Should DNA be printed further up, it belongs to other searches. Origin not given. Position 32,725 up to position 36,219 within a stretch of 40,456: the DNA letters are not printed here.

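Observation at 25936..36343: Composite seven-gene defence-like operon: HTH, PLD/SNF2 helicase, DUF4391, Mod, HEPN/MNT, Res, orf107, directly downstream of tRNA-Ser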

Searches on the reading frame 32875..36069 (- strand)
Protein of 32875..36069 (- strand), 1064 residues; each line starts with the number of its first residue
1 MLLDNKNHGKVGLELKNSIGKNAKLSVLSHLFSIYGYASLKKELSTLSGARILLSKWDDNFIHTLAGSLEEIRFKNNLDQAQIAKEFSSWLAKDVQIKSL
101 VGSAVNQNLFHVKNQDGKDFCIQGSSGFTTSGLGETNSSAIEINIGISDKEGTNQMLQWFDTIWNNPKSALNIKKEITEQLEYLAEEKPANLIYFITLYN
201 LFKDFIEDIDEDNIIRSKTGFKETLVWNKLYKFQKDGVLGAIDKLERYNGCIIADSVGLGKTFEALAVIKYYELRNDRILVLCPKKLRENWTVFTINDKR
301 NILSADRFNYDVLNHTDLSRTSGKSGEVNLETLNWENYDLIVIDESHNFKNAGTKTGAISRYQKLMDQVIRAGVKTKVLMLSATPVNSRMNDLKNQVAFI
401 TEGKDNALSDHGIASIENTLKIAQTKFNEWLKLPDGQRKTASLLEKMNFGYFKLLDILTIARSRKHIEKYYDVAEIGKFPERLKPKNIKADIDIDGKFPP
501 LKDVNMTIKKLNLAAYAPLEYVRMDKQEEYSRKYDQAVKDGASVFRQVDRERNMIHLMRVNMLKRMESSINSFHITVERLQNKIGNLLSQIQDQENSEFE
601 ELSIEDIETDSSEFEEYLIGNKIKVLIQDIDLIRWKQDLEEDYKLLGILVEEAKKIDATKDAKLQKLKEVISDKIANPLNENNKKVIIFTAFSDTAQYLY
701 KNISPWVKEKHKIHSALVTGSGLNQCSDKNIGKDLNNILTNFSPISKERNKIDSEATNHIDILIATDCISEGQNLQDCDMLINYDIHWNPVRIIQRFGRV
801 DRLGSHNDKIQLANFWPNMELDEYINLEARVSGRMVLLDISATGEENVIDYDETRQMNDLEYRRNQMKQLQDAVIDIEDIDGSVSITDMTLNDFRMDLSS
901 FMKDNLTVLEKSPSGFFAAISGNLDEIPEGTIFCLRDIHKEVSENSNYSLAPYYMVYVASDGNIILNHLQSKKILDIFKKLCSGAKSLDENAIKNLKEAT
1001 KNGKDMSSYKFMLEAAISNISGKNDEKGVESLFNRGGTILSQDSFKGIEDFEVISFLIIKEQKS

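Call 5: search_protein_families(library=pfam, proteins=[window:32875-36069:-], max_evalue=0.01)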
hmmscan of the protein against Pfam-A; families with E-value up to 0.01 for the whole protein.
window:32875-36069:- (1064 aa): 8 families
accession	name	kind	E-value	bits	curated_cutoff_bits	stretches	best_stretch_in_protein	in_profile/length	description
PF00271.37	Helicase_C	-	8.1e-16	58.7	23.5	1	663-804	2-110/110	Helicase conserved C-terminal domain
PF00176.29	SNF2-rel_dom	-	1.4e-10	41.2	24.9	1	235-404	3-182/290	SNF2-related domain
PF04851.21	ResIII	-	2.5e-07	31.2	22.5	1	232-386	6-163/164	Type III restriction enzyme, res subunit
PF00270.35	DEAD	-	2.3e-05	24.6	26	1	250-388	16-162/167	DEAD/DEAH box helicase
PF22590.2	Cas3-like_C_2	-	0.0028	18.4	27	0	684-802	3-103/106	CRISPR-associated nuclease/helicase Cas3, C-terminal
PF13091.12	PLDc_2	-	0.005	17.1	27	0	59-164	48-132/132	PLD-like domain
PF13872.12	AAA_34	-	0.0067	15.8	27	0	336-391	173-229/306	P-loop containing NTP hydrolase pore-1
PF20720.3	nSTAND3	-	0.0074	16.4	27.2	1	240-309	9-76/155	Novel STAND NTPase 3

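Call 6: search_protein_families(library=padloc, proteins=[window:32875-36069:-], max_evalue=0.01)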
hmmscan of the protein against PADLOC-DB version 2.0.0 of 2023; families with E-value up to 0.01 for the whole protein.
window:32875-36069:- (1064 aa): 40 families (the best 25 are shown)
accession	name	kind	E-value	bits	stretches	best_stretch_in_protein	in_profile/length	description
PDLC01075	C3a139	-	3.3e-128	427.5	1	106-1058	113-946/948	HKD+Snf2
PDLC02621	DrmD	-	7.4e-43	144.9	2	526-820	368-640/1040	DrmD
PDLC02623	DrmD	-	1.1e-34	117.4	3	658-849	507-667/1040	DrmD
PDLC02619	DrmD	-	2e-33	113.6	2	564-812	303-542/872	DrmD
PDLC02500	BrxHI|BrxHII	-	6.3e-32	109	3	746-815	516-584/933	BrxHI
PDLC00659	HmaA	-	1.3e-25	87.5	2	564-806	396-613/1176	SNF2 helicase / DEAD-box helicase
PDLC02193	PLD_Helicase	-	1.4e-25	87.7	3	627-863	637-860/905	-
PDLC02572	DrmA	-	3e-25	86.4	2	519-810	360-628/1043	DrmA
PDLC02843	DpdE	-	6.7e-25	85.2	2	232-389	161-301/1091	DpdE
PDLC04556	PDC-M27C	-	5.6e-24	82.5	3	331-407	187-262/892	-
PDLC03830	ZacC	-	1.5e-23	81.4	2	332-397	238-300/1019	-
PDLC02504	BrxHI|BrxHII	-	1.7e-22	77.3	2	532-815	344-592/971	BrxHII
PDLC02632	DrmD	-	3.9e-21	73.2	2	541-812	380-633/662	DrmD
PDLC02634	DrmD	-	1.8e-20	70.4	2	250-389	110-260/900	DrmD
PDLC02633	DrmD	-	4.2e-20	69.3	2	644-817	487-642/839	DrmD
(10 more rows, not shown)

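Call 7: search_protein_families(library=ncbifam, proteins=[window:32875-36069:-], max_evalue=0.01)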
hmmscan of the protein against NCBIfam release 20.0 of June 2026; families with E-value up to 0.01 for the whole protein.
window:32875-36069:- (1064 aa): 18 families
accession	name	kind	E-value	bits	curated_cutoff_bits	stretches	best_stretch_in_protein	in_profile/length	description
NF038317.1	DISARM_DrmD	equivalog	5.7e-49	167.3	610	3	547-821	372-626/1021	DISARM system SNF2-like helicase DrmD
NF042964.1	phospholipD_antiphage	equivalog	1.4e-37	129.5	1100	3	530-835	570-823/895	phospholipase D-like domain-containing anti-phage protein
NF038318.1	DISARM_DrmD_b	equivalog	3.4e-32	111.5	950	2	626-812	354-539/868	DISARM system SNF2-like helicase DrmD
NF041062.1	DpdE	equivalog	3.6e-30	104.7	500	2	243-390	168-302/1048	protein DpdE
NF003426.0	PRK04914.1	equivalog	4.4e-17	61.6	576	2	252-385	174-316/959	RNA polymerase-associated protein RapA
NF053675.1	pilus_reg_Snf2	equivalog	2.6e-12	45.7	1100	1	221-393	576-744/1029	pilus expression-regulating Snf2 family helicase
NF010337.0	PRK13766.1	equivalog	1e-11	43.7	610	1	634-803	322-468/781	Hef nuclease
TIGR02621.3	cas3_GSU0051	exception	5.5e-08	32.1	400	1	659-904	252-467/854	type I-G CRISPR-associated helicase/endonuclease Cas3g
NF053631.1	RNA_helic_CshA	equivalog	4.2e-06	25.9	646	1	756-891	284-416/434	degradosome RNA helicase CshA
NF058637.1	helic_SCO1167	equivalog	6e-05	21.3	1200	1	249-401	489-638/932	SCO1167/SCO6262 family helicase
NF008744.0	PRK11776.1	equivalog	0.0001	21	524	1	757-812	290-345/460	ATP-dependent RNA helicase DbpA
TIGR04095.1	dnd_restrict_1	equivalog_domain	0.00012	21.2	600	0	610-802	215-382/451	DNA phosphorothioation system restriction enzyme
NF003419.0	PRK04837.1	equivalog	0.00014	20.7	588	1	747-831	293-381/424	ATP-dependent RNA helicase RhlB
NF003390.0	PRK04537.1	equivalog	0.00039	19.6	732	1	757-821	305-369/572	ATP-dependent RNA helicase RhlB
NF008394.0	PRK11192.1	equivalog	0.00044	19.2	507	1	750-812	288-350/441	ATP-dependent RNA helicase SrmB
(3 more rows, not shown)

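Call 47: search_solved_structures(query=window:32875-36069:-, max_evalue=0.01)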
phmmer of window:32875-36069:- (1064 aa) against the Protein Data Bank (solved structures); distinct sequences matched with E-value up to 0.01: 63 (the best 60 are shown).
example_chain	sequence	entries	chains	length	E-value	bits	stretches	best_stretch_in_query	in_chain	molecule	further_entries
8so8_A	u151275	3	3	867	7.5e-10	40.9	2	251-388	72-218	RNA polymerase-associated protein RapA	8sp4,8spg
6bog_A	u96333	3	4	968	9.7e-10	40.6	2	251-388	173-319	RNA polymerase-associated protein RapA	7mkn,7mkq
4s20_K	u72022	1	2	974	9.9e-10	40.5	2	251-388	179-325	RNA polymerase-associated protein RapA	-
7m8e_F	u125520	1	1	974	9.9e-10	40.5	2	251-388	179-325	RNA polymerase-associated protein RapA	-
8t0l_F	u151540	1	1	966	6.6e-09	37.8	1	251-388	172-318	RNA polymerase-associated protein RapA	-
6ne3_W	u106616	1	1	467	1.7e-08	36.4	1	225-401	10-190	SWI/SNF-related matrix-associated actin-dependent regulator of chromatin subfamily A membe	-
6vzg_K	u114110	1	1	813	3.5e-08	35.4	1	224-374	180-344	Nuclear protein STH1/NPS1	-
6vz4_K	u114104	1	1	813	3.6e-08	35.4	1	224-374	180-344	Nuclear protein STH1/NPS1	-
8v4y_W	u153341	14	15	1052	5.4e-08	34.8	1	225-400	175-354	SWI/SNF-related matrix-associated actin-dependent regulator of chromatin subfamily A membe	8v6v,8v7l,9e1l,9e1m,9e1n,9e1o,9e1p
1z63_A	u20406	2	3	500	1.1e-07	33.8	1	250-406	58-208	Helicase of the snf2/rad54 family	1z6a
6k15_J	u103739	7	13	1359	1.6e-07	33.3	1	225-374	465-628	Nuclear protein STH1/NPS1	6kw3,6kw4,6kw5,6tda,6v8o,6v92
5hzr_A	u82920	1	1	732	6.3e-06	27.9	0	759-827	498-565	SNF2-family ATP dependent chromatin remodeling factor like protein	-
6iy2_O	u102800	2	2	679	1.2e-05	27.1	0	224-292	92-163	Transcription regulatory protein SNF2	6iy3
5x0x_O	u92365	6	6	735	1.6e-05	26.6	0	224-292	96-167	Transcription regulatory protein SNF2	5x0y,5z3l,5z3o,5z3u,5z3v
7otq_K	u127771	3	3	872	1.7e-05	26.5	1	230-292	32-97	Chromodomain-helicase-DNA-binding protein 1-like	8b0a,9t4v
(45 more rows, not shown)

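Call 84: find_homologous_proteins(query=window:32875-36069:-, max_evalue=1e-20)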
Query window:32875-36069:- (1064 aa): 8000 proteins with E <= 1e-20 among 8000 candidates; the best 120 are listed.
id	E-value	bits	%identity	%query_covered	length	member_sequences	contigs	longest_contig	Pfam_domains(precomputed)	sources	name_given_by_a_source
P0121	0.0e+0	2357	100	100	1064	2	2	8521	PF00176.30,PF00271.38,PF04851.22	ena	-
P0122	0.0e+0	2357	100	100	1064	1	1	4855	PF00270.36,PF00176.30,PF00271.38,PF04851.22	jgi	-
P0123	0.0e+0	2301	97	100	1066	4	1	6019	PF00270.36,PF00176.30,PF00271.38,PF04851.22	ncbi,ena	-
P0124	0.0e+0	1950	81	100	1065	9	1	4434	PF00176.30,PF00271.38,PF04851.22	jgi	-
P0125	0.0e+0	1911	79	100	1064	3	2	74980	PF00176.30,PF00271.38,PF04851.22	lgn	-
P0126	0.0e+0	1910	78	100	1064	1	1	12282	PF00176.30,PF00271.38,PF04851.22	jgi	jgi:SNF2 family DNA or RNA helicase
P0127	0.0e+0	1880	78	100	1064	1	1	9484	PF00176.30,PF00271.38,PF04851.22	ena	-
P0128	0.0e+0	1862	77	100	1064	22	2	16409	PF00176.30,PF00271.38,PF04851.22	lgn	-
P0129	0.0e+0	1859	76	100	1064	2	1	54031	PF00176.30,PF00271.38,PF04851.22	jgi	jgi:ERCC4-related helicase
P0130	0.0e+0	1856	76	100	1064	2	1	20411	PF00176.30,PF00271.38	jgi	-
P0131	0.0e+0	1855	76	100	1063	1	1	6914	PF00176.30,PF00271.38,PF04851.22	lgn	-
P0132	0.0e+0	1848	76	100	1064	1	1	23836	PF00176.30,PF00271.38,PF04851.22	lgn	-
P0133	0.0e+0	1828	75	100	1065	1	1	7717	PF00176.30,PF00271.38,PF04851.22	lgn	-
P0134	0.0e+0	1799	74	100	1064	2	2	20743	PF00176.30,PF00271.38,PF04851.22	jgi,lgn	-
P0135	0.0e+0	1777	74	100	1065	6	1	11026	PF00176.30,PF00271.38,PF04851.22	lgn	-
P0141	0.0e+0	1761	73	100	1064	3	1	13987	PF00176.30,PF00271.38,PF04851.22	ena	-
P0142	0.0e+0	1761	73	100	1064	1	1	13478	PF00176.30,PF00271.38,PF04851.22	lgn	-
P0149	0.0e+0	1755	73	100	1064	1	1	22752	PF00176.30,PF13091.13,PF00271.38,PF04851.22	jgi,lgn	jgi:superfamily II DNA or RNA helicase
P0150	0.0e+0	1753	73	100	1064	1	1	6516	PF00176.30,PF00271.38,PF04851.22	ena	-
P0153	0.0e+0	1746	73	100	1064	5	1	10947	PF00270.36,PF00176.30,PF00271.38,PF04851.22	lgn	-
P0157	0.0e+0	1737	72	100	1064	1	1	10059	PF00270.36,PF00176.30,PF00271.38,PF04851.22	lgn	-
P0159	0.0e+0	1733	72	100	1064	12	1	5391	PF00176.30,PF00271.38,PF04851.22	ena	-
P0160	0.0e+0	1733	72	100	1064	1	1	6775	PF00270.36,PF00176.30,PF00271.38,PF04851.22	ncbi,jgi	jgi:SNF2 family DNA or RNA helicase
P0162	0.0e+0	1732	72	100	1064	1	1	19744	PF00176.30,PF00271.38,PF04851.22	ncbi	-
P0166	0.0e+0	1722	71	100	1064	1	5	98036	PF00176.30,PF00271.38,PF04851.22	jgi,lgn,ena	-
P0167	0.0e+0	1720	71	100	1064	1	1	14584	PF00176.30,PF00271.38,PF04851.22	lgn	-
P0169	0.0e+0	1714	71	100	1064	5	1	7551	PF00270.36,PF00176.30,PF00271.38,PF04851.22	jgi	jgi:ERCC4-related helicase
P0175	0.0e+0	1707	71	100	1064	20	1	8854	PF00176.30,PF00271.38,PF04851.22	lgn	-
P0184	0.0e+0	1696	70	100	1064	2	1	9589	PF00270.36,PF00176.30,PF00271.38,PF04851.22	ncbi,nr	ncbi:helicase [Candidatus Nitromaritima sp. SCGC AAA799-C22]|nr:helicase [Candidatus Nitromaritima s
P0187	0.0e+0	1689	69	100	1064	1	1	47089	PF00270.36,PF00176.30,PF00271.38,PF04851.22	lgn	-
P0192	0.0e+0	1674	69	100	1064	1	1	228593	PF00176.30,PF00271.38,PF04851.22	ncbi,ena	-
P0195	0.0e+0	1666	69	100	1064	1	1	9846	PF00176.30,PF00271.38,PF04851.22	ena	-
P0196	0.0e+0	1665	69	100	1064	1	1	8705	PF00270.36,PF00176.30,PF00271.38,PF04851.22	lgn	-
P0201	0.0e+0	1648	68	100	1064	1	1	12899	PF00176.30,PF00271.38,PF04851.22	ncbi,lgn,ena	-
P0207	0.0e+0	1634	68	100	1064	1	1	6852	PF00176.30,PF00271.38,PF04851.22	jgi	-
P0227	0.0e+0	1564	65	100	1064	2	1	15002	PF00176.30,PF00271.38,PF04851.22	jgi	-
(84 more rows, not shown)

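Call 107: predict_structure(alignment_id=A4)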
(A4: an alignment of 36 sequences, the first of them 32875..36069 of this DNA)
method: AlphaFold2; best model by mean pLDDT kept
length: 1064 residues; sequences in the alignment: 36
mean_pLDDT: 62.6   pTM: 0.43
mean pLDDT of the five models: 62.6, 61.7, 61.1, 59.6, 56.9
residues with pLDDT >= 90: 151; 70-90: 320; 50-70: 214; < 50: 379
segments of 3 or more residues with pLDDT < 50: 206-237, 247-250, 255-260, 286-308, 322-329, 347-358, 373-375, 383-424, 443-483, 596-625, 721-724, 739-741, 743-758, 767-777, 786-898, 943-950, 1034-1043
pLDDT, mean of each block of 10 residues (from residue 1): 74 89 90 92 90 83 85 90 93 89 76 89 90 82 86 90 85 90 92 88 51 30 31 42 53 43 57 65 52 34 37 54 45 62 54 40 59 55 38 37 39 37 51 55 45 27 29 37 61 83 82 80 75 59 59 68 76 87 85 54 35 34 53 88 93 90 90 78 68 76 88 73 57 52 45 46 55 45 52 24 25 22 28 23 24 38 36 28 29 46 71 90 76 83 45 83 85 82 84 90 89 88 57 44 62 92 59
secondary structure, 60 per line:
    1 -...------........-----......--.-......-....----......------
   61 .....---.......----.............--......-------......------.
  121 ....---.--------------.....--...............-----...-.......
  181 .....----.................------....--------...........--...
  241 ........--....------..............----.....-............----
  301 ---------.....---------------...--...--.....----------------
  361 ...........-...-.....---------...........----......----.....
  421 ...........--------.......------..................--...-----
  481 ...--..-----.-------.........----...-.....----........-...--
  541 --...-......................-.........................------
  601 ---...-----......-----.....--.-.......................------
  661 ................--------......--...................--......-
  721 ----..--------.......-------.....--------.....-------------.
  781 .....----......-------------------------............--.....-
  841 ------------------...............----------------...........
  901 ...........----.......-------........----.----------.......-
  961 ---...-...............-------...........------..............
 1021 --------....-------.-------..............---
elements in order (helices of 4 or more, strands of 3 or more residues): E2-4 H11-18 E24-29 H34-39 H41-44 E49-54 H61-65 H69-75 H80-92 E95-100 E108-113 E120-124 E143-147 H150-164 E170-172 H174-185 H190-206 H213-216 H225-235 H238-248 E251-254 H261-274 E279-283 H285-296 E310-314 E340-344 H361-371 E377-381 H391-401 H406-411 H416-431 H440-446 H453-470 H501-509 H518-521 H527-534 E536-538 E543-545 H547-568 H570-594 H612-617 H623-627 H632-654 H662-676 E685-690 H693-711 E714-719 H735-741 H749-753 E762-766 E780-785 H790-795 H821-832 H835-839 H859-873 H890-911 E916-922 E930-937 E953-959 E964-966 H968-982 H990-1000 H1007-1020 H1029-1032 E1051-1061
